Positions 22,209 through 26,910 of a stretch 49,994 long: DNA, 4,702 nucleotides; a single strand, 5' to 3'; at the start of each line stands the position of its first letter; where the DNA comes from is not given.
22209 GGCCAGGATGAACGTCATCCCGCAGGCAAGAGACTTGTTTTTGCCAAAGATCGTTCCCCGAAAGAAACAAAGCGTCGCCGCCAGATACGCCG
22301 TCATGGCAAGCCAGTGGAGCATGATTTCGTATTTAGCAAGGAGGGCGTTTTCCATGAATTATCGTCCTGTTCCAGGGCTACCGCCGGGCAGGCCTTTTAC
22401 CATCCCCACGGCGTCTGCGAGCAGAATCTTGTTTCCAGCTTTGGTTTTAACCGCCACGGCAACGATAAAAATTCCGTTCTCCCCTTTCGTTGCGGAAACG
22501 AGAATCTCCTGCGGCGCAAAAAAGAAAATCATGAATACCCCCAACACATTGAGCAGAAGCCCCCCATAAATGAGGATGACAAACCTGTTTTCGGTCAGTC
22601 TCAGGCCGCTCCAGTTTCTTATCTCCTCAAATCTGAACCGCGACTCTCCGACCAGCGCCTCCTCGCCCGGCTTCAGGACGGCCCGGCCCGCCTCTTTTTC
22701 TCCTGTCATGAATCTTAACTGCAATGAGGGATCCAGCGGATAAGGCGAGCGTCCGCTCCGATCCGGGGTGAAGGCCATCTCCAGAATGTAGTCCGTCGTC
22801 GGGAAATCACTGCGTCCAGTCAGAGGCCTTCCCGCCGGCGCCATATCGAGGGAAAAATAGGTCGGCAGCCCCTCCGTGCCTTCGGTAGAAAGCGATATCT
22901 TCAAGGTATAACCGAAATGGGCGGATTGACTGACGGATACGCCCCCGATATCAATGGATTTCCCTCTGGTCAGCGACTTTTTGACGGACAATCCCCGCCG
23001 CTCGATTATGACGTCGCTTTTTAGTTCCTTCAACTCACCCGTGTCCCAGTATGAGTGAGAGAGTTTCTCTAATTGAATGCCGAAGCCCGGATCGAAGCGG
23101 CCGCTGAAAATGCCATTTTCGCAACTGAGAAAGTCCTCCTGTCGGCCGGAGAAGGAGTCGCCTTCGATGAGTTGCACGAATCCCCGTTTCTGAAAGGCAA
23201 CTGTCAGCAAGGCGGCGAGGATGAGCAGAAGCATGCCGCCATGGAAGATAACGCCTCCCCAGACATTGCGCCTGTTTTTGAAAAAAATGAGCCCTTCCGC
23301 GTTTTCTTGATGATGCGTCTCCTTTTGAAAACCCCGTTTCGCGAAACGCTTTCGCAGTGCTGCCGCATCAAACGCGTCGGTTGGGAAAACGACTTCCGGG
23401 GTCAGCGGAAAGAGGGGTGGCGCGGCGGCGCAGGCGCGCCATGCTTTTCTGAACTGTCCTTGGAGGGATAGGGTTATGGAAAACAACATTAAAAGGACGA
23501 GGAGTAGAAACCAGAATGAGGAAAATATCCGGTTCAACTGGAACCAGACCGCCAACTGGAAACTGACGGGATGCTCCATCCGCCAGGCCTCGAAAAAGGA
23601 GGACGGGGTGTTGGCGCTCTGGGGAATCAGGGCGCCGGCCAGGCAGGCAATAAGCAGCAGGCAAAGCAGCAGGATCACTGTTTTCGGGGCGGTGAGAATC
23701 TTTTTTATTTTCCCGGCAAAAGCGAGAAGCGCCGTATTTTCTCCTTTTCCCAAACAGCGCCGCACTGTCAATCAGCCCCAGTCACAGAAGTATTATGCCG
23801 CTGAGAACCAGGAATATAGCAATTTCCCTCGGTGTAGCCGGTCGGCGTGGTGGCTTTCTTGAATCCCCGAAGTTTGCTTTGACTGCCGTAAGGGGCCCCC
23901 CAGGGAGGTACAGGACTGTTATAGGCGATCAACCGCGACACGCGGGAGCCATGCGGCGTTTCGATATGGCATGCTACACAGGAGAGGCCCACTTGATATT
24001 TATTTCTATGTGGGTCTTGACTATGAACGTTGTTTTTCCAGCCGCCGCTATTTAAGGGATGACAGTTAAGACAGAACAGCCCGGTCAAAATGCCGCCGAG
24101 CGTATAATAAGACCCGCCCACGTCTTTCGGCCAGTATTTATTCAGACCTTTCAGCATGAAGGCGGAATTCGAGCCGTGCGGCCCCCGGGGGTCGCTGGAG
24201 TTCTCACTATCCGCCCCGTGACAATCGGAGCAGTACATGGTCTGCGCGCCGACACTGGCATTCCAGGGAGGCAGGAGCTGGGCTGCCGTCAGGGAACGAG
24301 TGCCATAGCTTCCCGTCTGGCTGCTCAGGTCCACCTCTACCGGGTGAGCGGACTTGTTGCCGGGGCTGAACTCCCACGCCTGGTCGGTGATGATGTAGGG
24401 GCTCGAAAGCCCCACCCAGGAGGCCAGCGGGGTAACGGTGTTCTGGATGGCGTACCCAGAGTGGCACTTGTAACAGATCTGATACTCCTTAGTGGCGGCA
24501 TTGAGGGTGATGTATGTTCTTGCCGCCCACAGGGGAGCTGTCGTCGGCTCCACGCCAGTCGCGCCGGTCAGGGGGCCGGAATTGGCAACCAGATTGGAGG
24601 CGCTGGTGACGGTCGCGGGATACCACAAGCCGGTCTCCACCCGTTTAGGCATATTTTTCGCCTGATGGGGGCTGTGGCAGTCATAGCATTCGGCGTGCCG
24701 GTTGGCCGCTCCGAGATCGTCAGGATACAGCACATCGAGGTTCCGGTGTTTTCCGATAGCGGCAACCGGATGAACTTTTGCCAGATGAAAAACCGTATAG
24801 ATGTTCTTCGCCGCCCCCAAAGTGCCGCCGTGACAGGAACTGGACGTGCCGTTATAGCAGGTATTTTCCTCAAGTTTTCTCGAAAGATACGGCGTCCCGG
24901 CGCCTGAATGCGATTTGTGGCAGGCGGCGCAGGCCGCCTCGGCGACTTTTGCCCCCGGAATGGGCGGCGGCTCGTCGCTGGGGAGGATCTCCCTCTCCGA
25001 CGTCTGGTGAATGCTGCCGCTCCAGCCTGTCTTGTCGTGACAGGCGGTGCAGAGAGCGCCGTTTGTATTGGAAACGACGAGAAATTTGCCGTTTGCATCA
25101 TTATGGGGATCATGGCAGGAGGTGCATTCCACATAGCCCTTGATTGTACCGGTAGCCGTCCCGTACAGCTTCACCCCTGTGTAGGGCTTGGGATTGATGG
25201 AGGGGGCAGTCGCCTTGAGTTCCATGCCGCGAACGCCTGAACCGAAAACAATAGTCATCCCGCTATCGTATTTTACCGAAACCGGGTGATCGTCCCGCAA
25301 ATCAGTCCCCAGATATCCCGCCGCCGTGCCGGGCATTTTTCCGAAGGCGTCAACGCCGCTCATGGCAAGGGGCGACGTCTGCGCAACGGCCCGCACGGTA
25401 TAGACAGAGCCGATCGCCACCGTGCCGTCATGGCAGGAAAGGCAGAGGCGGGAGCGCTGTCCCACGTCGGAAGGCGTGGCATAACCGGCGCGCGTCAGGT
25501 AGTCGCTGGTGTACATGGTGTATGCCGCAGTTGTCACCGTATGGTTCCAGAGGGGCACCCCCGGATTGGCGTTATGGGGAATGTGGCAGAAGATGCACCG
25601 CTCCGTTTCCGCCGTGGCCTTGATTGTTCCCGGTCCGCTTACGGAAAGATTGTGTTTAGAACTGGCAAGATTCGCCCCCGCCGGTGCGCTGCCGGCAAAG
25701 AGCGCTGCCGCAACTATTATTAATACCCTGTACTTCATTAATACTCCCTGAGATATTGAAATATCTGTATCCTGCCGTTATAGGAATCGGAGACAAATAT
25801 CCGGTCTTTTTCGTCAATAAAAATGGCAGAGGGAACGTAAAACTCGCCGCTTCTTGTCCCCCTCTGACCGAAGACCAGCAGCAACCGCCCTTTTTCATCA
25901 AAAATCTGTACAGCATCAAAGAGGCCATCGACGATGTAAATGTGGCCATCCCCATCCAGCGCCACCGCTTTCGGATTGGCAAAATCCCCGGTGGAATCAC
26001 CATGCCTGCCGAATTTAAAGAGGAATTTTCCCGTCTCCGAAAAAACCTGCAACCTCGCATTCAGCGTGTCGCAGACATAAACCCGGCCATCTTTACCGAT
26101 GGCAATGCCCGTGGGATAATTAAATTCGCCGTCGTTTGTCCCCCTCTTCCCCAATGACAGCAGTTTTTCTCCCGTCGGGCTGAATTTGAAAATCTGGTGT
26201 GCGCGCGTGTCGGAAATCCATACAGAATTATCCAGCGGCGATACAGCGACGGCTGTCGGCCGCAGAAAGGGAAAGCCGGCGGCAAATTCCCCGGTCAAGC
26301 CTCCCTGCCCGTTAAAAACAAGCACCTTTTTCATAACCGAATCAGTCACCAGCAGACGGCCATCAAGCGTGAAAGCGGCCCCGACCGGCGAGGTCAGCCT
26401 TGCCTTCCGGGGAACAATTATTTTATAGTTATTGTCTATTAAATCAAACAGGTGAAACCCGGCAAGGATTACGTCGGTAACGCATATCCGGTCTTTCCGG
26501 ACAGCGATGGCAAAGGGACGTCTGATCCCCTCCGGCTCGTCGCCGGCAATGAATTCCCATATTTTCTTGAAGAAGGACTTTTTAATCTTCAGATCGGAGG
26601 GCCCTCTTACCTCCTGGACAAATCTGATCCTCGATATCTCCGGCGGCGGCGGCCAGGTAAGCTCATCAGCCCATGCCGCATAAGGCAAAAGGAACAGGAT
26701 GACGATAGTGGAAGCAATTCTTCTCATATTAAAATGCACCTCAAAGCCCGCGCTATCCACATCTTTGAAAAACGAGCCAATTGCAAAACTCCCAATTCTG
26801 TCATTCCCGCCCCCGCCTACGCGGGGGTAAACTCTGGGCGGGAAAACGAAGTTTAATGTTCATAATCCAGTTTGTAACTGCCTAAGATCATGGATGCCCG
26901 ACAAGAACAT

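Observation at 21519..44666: Roughly 23 kb co-directional supercluster: 7 multihaem cytochromes, 3 NHL propellers, PPIase, giant beta-barrel, private CcsBA and a sigma54 two-component system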

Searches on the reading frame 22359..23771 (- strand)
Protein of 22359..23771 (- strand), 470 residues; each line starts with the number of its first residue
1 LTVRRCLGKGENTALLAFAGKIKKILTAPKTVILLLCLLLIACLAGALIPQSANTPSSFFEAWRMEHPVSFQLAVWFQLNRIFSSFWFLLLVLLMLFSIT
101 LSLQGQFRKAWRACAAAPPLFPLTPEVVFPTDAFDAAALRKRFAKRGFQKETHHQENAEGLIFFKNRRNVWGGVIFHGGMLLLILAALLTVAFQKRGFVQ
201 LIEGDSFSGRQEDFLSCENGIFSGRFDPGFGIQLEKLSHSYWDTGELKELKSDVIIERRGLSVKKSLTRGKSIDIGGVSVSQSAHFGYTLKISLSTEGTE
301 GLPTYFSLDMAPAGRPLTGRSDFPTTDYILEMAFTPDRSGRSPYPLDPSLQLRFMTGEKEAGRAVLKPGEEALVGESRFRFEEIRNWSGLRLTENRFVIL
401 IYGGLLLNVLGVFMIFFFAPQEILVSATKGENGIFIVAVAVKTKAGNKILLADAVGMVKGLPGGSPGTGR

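Call 5: search_protein_families(library=pfam, proteins=[window:22359-23771:-], max_evalue=0.01)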
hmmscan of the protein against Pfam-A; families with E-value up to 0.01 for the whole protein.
window:22359-23771:- (470 aa): 1 family
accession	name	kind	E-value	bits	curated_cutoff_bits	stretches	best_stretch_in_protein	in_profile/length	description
PF05140.19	ResB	-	1.4e-34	120.2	24.6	2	30-295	2-276/486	ResB-like family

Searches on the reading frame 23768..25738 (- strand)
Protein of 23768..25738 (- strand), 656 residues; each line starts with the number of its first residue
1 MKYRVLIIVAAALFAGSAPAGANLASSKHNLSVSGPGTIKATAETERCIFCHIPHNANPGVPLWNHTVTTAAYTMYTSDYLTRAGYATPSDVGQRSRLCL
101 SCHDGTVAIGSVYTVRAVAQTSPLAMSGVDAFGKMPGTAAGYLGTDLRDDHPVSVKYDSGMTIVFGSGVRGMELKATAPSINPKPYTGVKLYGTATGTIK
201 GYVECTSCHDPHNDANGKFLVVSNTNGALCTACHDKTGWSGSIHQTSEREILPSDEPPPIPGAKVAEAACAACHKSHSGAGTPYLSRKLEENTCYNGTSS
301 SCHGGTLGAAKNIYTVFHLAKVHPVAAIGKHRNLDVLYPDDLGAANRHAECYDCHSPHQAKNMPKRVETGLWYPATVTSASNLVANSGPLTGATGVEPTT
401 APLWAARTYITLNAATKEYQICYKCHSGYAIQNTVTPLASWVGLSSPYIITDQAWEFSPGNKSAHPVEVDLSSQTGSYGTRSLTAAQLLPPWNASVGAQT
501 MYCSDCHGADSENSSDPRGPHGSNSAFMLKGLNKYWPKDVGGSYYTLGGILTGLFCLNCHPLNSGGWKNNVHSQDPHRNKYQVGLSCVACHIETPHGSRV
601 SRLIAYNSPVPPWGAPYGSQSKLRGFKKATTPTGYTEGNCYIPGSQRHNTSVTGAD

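Call 5: search_protein_families(library=pfam, proteins=[window:23768-25738:-], max_evalue=0.01)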
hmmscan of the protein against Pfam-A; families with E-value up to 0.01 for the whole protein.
window:23768-25738:- (656 aa): 5 families
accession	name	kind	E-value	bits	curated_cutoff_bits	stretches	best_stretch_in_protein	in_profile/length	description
PF09699.15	Paired_CXXCH_1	-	1.2e-21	76.6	20.6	1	204-237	8-39/41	Doubled CXXCH motif (Paired_CXXCH_1)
PF14522.11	Cytochrome_C7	-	2e-09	37.6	24.8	0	202-275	13-67/67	Cytochrome c7 and related cytochrome c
PF14537.11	Cytochrom_c3_2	-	3.4e-08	34.3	25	0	203-286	7-69/79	Cytochrome c3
PF22113.1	Mtrc-MtrF_II-IV_dom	-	6.4e-05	23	30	0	37-106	73-130/176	Outer membrane cytochrome MtrC/MtrF-like, domains II/IV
PF22678.1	Cytochrom_c_NrfB-like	-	0.0068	17.3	27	0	556-593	36-67/89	Cytochrome c-type protein NrfB-like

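Call 8: search_solved_structures(query=window:23768-25738:-, max_evalue=1, show_alignments=1)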
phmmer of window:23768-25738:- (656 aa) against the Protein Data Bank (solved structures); distinct sequences matched with E-value up to 1: 3.
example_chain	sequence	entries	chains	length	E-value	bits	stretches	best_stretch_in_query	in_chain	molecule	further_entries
7tfs_A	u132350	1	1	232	1.8e-27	99.5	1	7-236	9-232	Cytochrome c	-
9yuq_N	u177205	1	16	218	6e-22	81.2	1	6-236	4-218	Putative multiheme cytochrome c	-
2zzs_A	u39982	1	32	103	0.48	12.1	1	480-543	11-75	Cytochrome c554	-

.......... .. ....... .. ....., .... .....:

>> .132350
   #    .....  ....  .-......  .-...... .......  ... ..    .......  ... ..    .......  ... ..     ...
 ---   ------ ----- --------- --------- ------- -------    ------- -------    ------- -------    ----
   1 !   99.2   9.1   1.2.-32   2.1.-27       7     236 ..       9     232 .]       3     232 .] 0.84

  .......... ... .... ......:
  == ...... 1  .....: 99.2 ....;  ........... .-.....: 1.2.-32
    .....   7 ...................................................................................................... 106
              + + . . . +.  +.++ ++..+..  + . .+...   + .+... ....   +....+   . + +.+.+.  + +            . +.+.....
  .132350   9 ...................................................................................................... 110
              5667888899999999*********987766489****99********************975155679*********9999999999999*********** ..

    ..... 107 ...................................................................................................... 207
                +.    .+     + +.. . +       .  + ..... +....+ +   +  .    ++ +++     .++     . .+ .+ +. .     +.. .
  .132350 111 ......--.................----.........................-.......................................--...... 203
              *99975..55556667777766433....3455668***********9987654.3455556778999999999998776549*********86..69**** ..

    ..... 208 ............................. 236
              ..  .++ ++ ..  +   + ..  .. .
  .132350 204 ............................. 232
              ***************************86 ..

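Call 18: search_protein_families(library=ncbifam, proteins=[window:23768-25738:-], max_evalue=0.01)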
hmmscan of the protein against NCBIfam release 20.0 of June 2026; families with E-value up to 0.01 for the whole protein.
window:23768-25738:- (656 aa): 6 families
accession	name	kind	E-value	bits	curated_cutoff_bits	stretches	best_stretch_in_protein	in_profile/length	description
TIGR01905.1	paired_CXXCH_1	subfamily_domain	3.3e-14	52.5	25.2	1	204-236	8-38/41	doubled CXXCH domain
TIGR03508.1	decahem_SO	subfamily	2.6e-11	43.5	192.2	1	201-236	142-177/258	DmsE family decaheme c-type cytochrome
TIGR03153.1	cytochr_NrfH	equivalog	1.5e-05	25.1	134.2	0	555-594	30-62/138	cytochrome c nitrite reductase small subunit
TIGR03146.1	cyt_nit_nrfB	equivalog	0.00056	20.2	166.6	0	555-596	13-54/145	cytochrome c nitrite reductase pentaheme subunit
NF041028.1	decahem_GSU2203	exception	0.0031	16.8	325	1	202-304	125-208/317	GSU2203 family decaheme c-type cytochrome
NF008659.0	PRK11659.1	equivalog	0.0079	15.9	184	0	555-597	48-90/188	cytochrome c nitrite reductase pentaheme subunit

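Call 58: find_homologous_proteins(query=window:23768-25738:-, max_evalue=1e-10)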
Query window:23768-25738:- (656 aa): 2165 proteins with E <= 1e-10 among 8000 candidates; the best 120 are listed.
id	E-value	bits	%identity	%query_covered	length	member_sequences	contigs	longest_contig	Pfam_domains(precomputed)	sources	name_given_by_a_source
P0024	0.0e+0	1540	100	100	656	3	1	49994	PF09699.16,PF14537.12,PF14522.12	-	-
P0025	4.7e-290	982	67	100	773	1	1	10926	PF09699.16,PF14522.12,PF22113.2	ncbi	-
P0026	1.8e-288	977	68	95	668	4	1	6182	PF09699.16,PF14522.12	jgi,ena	-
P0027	2.7e-282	957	67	98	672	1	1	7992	PF09699.16,PF14537.12,PF14522.12,PF22113.2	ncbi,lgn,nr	ncbi:MAG: cytochrome c3 family protein [Smithellaceae bacterium]|nr:cytochrome c3 family protein [Sm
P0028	9.6e-281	951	65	99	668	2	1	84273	PF09699.16,PF14537.12,PF03264.20,PF14522.12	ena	-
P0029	1.8e-277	941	66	97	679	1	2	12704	PF09699.16,PF14522.12,PF22113.2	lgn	-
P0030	3.4e-276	936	65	100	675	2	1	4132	PF09699.16,PF14537.12,PF14522.12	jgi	jgi:predicted CXXCH cytochrome family protein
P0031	6.9e-273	925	65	98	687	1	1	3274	PF09699.16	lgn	-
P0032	2.6e-271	920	66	98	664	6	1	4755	PF09699.16,PF14537.12,PF14522.12,PF22113.2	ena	-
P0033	1.5e-263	895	62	100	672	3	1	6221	PF09699.16,PF14537.12,PF03264.20,PF14522.12,PF22113.2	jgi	jgi:predicted CXXCH cytochrome family protein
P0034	7.4e-256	869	61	97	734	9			PF09699.16,PF14537.12,PF14522.12,PF22113.2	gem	-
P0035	3.1e-255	867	62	98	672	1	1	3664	PF09699.16,PF14537.12,PF03264.20,PF14522.12,PF22113.2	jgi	jgi:predicted CXXCH cytochrome family protein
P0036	1.2e-239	816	59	100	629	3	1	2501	PF09699.16,PF14537.12,PF14522.12,PF22113.2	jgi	jgi:predicted CXXCH cytochrome family protein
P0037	2.1e-196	673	50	98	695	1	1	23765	PF09699.16,PF14537.12,PF14522.12,PF22113.2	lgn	-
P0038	2.3e-192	659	50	100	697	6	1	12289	PF09699.16,PF14537.12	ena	-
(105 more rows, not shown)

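Call 73: predict_structure(alignment_id=A3)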
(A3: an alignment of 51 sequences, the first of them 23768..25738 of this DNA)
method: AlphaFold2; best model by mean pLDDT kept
length: 656 residues; sequences in the alignment: 51
mean_pLDDT: 65.9   pTM: 0.70
mean pLDDT of the five models: 65.9, 61.6, 59.3, 56.2, 52.7
residues with pLDDT >= 90: 6; 70-90: 308; 50-70: 186; < 50: 156
segments of 3 or more residues with pLDDT < 50: 17-24, 51-69, 71-77, 88-99, 146-153, 181-187, 205-226, 253-258, 276-294, 296-300, 308-312, 322-327, 347-353, 442-447, 609-619
pLDDT, mean of each block of 10 residues (from residue 1): 77 59 52 78 68 41 42 50 60 45 61 59 79 75 51 64 83 75 48 69 51 35 48 74 74 50 66 47 36 46 51 54 48 58 49 57 70 83 78 85 81 88 80 63 46 83 86 76 81 86 76 57 68 83 80 87 80 69 71 76 70 45 81 84 77 80
secondary structure, 60 per line:
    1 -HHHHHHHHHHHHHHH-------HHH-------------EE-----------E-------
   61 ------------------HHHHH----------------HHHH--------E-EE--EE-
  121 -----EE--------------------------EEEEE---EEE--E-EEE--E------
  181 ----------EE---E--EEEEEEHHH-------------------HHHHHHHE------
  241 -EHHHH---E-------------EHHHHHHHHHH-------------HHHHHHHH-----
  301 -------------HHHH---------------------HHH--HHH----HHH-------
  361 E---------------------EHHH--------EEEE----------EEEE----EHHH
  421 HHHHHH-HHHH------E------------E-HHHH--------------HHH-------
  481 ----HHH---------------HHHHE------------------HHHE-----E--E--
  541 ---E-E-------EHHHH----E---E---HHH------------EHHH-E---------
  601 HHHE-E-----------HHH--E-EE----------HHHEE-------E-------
elements in order (helices of 4 or more, strands of 3 or more residues): H2-16 H79-83 H100-103 E154-158 E162-164 E169-171 E199-204 H227-233 H243-246 H265-274 H288-295 H314-317 E395-398 E409-412 H418-426 H428-431 H453-456 H503-506 H555-558

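Call 76: fold_search(model_id=the predicted structure, library=pdb)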
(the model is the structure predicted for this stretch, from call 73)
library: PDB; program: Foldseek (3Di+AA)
matches with E <= 10: 4; with E <= 0.001: 1
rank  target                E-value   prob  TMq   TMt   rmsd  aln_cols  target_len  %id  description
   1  7tfs                  7.9e-07  1.00  0.17  0.40   9.4       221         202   29  Cryo-EM of the OmcE nanowires from Geobacter sulfurreducens (released 2022-05-04)
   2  3ttb_A                5.0e+00  0.01  0.05  0.05  11.8        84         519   20  Structure of the Thioalkalivibrio paradoxus cytochrome c nitrite reductase in complex with sulfite (released 2011-10-05)
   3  4fbg_F                9.2e+00  0.01  0.03  0.05   9.9        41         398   22  Crystal structure of Treponema denticola trans-2-enoyl-CoA reductase in complex with NAD (released 2012-11-28)
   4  4v58_B                9.8e+00  0.01  0.03  0.02  11.3        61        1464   10  Crystal structure of fatty acid synthase from thermomyces lanuginosus at 3.1 angstrom resolution. (released 2014-07-09)

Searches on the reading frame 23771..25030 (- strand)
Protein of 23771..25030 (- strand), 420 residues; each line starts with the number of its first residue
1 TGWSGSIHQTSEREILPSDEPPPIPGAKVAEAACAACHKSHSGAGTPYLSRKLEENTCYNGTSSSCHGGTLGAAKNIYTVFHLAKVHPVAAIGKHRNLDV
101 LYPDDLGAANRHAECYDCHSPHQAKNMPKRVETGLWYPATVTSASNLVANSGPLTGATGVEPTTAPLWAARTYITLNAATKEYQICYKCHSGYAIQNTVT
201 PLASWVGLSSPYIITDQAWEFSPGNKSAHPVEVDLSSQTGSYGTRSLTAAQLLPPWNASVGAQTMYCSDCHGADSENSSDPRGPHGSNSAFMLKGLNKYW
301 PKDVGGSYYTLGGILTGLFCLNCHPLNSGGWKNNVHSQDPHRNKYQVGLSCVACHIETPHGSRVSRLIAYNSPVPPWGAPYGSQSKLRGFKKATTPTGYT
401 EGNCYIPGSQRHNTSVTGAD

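Call 34: search_solved_structures(query=window:23771-25030:-, max_evalue=10)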
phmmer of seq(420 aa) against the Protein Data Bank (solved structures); distinct sequences matched with E-value up to 10: 2.
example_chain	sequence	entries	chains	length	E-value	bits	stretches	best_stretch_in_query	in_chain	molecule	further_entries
2zzs_A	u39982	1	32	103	0.27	13.4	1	244-307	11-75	Cytochrome c554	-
8rv0_Y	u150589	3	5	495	1.3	11.1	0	104-153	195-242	Octaheme cytochrome c nitrite reductase | Octaheme nitrite c cytochrome c reductase | Octaheme nitrite reductase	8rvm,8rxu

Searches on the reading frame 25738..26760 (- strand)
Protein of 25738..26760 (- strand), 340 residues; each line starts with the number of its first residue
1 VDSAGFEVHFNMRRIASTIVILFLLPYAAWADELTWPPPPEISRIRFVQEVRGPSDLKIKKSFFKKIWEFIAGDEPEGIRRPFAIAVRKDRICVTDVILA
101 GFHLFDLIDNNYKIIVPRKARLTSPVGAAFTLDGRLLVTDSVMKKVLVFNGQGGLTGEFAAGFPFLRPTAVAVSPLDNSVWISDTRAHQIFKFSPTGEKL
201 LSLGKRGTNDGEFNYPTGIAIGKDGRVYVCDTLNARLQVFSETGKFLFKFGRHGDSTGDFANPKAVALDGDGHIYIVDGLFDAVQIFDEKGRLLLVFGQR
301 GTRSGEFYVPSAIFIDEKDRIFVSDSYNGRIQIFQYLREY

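Call 5: search_protein_families(library=pfam, proteins=[window:25738-26760:-], max_evalue=0.01)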
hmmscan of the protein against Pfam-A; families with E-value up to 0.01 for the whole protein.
window:25738-26760:- (340 aa): 7 families
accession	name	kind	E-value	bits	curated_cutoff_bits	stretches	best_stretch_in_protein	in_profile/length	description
PF01436.27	NHL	-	1.2e-28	98.1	20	3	213-240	1-28/28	NHL repeat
PF17170.10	DUF5128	-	9e-18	65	22.9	2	224-278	53-108/321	6-bladed beta-propeller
PF25021.1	TEN_NHL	-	5.1e-10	39.3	27.1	0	259-305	140-184/357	Teneurin NHL domain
PF08450.18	SGL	-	1.7e-05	25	26.3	1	165-247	85-217/246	SMP-30/Gluconolactonase/LRE-like region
PF24684.1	Vgb_lyase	-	2.4e-05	23.7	50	1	123-246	13-129/290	Virginiamycin B lyase family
PF02393.21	US22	-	0.0021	18.5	35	0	193-238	57-103/124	US22 like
PF01731.26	Arylesterase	-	0.004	17.8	21.3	0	165-193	53-81/86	Arylesterase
